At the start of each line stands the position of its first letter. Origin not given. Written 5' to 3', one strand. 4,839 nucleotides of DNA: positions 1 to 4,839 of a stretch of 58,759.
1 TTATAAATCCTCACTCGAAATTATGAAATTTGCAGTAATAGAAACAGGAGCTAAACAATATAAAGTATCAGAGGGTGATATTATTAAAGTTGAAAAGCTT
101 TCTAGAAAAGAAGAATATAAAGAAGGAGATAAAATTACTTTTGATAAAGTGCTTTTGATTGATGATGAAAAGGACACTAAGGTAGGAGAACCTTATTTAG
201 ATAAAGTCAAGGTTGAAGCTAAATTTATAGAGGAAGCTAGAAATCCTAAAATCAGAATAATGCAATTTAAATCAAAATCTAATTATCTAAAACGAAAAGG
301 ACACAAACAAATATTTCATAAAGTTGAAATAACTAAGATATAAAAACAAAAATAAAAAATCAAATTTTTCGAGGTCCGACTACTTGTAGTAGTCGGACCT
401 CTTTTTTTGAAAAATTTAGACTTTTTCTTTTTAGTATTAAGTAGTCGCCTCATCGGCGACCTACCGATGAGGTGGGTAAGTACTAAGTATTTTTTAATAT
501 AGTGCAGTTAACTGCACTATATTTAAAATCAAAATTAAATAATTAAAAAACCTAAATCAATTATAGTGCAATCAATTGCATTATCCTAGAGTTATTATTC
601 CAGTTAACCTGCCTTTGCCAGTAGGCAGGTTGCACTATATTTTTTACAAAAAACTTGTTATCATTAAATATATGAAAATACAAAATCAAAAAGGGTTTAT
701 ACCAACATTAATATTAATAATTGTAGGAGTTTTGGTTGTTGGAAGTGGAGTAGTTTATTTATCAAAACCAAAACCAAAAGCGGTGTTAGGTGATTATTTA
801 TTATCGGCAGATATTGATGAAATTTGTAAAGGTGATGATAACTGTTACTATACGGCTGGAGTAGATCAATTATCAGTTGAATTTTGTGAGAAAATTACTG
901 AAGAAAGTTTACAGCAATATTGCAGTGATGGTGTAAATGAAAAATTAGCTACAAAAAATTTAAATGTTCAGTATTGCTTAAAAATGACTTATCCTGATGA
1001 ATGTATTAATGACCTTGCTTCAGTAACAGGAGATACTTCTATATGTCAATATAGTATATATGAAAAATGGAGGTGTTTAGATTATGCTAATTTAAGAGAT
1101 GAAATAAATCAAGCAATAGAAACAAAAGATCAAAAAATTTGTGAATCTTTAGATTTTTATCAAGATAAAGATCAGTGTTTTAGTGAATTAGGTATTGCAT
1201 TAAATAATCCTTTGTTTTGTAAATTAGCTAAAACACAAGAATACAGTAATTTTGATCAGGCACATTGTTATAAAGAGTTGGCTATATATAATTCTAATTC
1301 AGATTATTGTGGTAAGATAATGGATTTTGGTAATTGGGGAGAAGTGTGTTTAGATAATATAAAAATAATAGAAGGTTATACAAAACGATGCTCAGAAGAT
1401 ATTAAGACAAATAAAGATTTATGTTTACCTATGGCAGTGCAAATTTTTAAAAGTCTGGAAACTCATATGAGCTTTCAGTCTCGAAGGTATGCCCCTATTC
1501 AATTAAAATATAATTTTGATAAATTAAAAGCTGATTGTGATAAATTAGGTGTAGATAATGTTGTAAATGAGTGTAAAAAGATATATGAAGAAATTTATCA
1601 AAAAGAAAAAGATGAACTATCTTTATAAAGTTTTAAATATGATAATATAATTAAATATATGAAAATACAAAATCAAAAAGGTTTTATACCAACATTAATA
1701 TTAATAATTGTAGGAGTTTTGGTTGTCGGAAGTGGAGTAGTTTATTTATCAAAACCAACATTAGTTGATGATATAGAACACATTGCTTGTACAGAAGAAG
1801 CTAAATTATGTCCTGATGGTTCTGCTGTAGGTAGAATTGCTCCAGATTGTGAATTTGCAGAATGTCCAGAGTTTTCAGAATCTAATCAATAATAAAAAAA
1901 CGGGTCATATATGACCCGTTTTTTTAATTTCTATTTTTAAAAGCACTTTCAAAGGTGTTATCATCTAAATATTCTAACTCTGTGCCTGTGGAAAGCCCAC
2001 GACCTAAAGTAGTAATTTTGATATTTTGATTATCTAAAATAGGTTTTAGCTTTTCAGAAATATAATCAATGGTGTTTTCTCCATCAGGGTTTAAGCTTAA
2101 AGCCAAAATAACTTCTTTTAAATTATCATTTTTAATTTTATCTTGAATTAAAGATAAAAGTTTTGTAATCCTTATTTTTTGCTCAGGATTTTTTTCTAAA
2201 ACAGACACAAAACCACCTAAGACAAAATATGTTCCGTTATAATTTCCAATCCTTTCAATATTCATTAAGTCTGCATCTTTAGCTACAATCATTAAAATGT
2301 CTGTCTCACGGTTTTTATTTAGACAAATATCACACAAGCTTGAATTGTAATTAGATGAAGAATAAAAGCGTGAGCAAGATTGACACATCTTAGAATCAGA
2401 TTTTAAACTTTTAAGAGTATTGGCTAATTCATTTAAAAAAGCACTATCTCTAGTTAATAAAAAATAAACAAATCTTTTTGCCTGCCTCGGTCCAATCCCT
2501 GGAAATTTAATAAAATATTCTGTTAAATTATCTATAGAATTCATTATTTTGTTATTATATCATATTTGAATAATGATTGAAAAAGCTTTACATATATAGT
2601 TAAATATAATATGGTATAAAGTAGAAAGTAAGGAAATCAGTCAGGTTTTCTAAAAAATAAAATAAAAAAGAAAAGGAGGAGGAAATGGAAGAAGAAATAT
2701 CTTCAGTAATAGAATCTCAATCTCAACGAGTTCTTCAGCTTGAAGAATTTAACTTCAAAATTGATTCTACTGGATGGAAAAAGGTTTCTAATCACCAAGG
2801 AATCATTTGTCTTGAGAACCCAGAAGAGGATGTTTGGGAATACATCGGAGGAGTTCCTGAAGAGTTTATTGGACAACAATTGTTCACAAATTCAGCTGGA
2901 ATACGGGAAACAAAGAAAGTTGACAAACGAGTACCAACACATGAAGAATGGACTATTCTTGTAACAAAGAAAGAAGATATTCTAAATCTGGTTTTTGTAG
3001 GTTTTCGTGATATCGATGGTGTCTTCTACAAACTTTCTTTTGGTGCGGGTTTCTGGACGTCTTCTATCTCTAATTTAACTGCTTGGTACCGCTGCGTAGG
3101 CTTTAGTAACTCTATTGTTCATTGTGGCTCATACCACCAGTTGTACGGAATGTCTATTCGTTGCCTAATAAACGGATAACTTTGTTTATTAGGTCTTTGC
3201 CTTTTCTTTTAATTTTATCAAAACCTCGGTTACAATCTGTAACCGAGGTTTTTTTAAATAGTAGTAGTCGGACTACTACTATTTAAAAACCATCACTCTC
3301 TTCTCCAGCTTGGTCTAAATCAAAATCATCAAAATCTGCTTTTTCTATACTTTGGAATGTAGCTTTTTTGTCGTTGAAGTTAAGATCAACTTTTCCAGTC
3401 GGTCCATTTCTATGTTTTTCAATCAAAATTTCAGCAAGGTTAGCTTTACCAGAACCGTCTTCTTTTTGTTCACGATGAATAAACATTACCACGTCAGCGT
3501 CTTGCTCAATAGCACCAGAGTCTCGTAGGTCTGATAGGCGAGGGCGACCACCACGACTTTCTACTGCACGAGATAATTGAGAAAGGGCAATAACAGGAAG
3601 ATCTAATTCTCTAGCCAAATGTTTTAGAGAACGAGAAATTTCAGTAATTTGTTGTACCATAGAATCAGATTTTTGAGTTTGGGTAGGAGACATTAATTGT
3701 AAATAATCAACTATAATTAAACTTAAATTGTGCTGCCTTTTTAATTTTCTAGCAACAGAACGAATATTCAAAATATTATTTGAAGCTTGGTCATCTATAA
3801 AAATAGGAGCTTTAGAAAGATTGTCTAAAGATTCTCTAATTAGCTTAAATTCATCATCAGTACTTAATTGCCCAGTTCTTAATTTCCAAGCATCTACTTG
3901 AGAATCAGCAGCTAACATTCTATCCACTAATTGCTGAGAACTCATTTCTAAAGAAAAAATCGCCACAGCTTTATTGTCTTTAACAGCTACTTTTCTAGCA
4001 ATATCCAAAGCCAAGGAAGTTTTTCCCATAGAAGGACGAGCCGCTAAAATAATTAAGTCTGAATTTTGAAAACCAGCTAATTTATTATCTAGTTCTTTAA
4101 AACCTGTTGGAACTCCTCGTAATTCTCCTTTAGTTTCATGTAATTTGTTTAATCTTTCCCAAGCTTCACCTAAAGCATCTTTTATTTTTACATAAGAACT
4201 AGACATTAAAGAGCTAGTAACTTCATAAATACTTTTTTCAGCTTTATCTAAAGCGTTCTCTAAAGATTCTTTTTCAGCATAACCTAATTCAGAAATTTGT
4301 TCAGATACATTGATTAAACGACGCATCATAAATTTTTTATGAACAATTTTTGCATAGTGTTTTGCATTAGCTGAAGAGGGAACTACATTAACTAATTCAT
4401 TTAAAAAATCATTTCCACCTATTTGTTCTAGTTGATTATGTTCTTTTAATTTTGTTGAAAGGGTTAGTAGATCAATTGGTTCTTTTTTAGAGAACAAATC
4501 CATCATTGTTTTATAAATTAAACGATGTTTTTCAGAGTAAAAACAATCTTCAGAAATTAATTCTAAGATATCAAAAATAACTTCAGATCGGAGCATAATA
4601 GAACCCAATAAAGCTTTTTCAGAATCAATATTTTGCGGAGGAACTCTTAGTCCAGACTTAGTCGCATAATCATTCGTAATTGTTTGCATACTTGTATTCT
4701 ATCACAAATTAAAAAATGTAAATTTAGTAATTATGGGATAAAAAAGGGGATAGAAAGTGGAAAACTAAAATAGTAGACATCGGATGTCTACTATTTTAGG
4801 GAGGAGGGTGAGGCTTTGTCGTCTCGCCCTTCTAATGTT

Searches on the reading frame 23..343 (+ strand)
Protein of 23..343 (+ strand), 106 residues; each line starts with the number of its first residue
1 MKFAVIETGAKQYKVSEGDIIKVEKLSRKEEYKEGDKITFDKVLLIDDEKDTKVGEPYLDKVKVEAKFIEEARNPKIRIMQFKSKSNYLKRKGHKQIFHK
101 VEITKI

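Call 49: find_encoding_contigs(protein=window:23-343:+, flank=10000, max_places=3)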
Protein window:23-343:+ (106 aa): 5 contigs read that carry it; 2 places shown.
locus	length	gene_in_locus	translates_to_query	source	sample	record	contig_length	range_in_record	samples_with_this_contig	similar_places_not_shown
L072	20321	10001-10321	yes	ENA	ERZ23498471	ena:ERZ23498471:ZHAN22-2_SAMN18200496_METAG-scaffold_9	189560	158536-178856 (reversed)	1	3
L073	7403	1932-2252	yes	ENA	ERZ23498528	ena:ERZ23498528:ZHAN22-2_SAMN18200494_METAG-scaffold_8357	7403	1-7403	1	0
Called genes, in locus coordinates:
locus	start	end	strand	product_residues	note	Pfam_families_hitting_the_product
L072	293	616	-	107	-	PF02033:RBFA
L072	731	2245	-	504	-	PF01926:MMR_HSR1, PF00009:GTP_EFTU, PF22042:EF-G_D2, PF03144:GTP_EFTU_D2 (faint), PF11987:IF-2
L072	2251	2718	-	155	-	PF14584:DUF4446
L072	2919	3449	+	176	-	-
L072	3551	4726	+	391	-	PF00266:Aminotran_5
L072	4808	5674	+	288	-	-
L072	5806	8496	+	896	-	PF02861:Clp_N, PF23569:NBD_SMAX1 (weak), PF00004:AAA, PF17871:AAA_lid_9, PF00004:AAA, PF07724:AAA_2, PF07728:AAA_5, PF10431:ClpB_D2-small, +6 more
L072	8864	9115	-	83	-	-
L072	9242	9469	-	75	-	-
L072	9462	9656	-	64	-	-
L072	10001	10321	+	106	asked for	PF00829:Ribosomal_L21p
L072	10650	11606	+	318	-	-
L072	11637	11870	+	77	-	-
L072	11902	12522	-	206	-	PF21176:RecR_HhH, PF01751:Toprim, PF13662:Toprim_4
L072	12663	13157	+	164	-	-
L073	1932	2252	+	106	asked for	PF00829:Ribosomal_L21p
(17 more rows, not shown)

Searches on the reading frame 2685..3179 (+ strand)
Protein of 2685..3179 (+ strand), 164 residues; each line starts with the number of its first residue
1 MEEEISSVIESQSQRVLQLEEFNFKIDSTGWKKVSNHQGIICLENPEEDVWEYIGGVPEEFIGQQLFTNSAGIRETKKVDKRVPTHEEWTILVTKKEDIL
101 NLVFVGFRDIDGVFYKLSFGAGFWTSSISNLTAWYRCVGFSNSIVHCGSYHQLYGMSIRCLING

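Call 9: search_protein_families(library=pfam, proteins=[window:2685-3179:+], max_evalue=0.1)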
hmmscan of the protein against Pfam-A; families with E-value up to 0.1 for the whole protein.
window:2685-3179:+ (164 aa): 1 family
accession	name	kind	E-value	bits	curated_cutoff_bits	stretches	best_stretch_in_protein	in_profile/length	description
PF09603.15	Fib_succ_major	-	8.6e-05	23.3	33.9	1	70-161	102-186/187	Fibrobacter succinogenes major domain (Fib_succ_major)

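Call 10: search_protein_families(library=ncbifam, proteins=[window:2685-3179:+], max_evalue=0.1)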
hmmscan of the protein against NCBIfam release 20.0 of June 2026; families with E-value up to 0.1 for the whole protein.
window:2685-3179:+ (164 aa): 1 family
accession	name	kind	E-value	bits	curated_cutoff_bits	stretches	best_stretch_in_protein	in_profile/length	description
TIGR02145.1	Fib_succ_major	domain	0.03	15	41.65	0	74-161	85-174/176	FISUMP domain-containing protein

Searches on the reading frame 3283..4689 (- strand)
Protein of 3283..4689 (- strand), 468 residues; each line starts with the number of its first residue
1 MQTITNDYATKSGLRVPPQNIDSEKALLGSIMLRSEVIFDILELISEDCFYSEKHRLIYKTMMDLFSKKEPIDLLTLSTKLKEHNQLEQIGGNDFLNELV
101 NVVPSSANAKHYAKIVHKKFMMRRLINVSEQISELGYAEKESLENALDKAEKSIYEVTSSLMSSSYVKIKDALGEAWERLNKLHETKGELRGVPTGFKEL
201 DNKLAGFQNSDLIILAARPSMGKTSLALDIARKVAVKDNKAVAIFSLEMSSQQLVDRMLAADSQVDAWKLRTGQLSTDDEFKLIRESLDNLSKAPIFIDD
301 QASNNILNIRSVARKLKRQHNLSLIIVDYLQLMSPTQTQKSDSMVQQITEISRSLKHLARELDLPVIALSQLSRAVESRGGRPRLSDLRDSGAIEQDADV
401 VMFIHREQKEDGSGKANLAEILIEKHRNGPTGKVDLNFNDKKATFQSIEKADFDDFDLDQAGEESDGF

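Call 28: find_encoding_contigs(protein=window:3283-4689:-, flank=3000, max_places=10)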
Protein window:3283-4689:- (468 aa): 6 contigs read that carry it; 2 places shown.
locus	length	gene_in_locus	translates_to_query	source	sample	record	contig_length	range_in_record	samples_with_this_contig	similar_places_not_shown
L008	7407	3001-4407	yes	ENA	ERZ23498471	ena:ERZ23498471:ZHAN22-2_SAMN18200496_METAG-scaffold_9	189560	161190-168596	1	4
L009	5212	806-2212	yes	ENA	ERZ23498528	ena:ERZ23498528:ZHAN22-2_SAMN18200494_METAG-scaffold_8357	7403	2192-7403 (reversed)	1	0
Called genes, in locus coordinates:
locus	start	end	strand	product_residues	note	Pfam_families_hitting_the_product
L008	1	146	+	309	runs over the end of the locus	PF01544:CorA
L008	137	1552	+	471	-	PF01406:tRNA-synt_1e, PF01921:tRNA-synt_1f (faint), PF09334:tRNA-synt_1g, PF23493:CysS_C (weak)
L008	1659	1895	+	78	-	-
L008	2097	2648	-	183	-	-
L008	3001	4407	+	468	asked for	PF00772:DnaB, PF13481:AAA_25, PF03796:DnaB_C, PF06745:ATPase (weak)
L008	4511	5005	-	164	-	-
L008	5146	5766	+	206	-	PF21176:RecR_HhH, PF01751:Toprim, PF13662:Toprim_4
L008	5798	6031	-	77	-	-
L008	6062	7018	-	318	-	-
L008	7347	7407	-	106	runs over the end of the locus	PF00829:Ribosomal_L21p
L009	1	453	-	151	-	?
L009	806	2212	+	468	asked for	PF00772:DnaB, PF13481:AAA_25, PF03796:DnaB_C, PF06745:ATPase (weak)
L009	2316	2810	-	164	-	-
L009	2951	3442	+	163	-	PF21176:RecR_HhH, PF13662:Toprim_4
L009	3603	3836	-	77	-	-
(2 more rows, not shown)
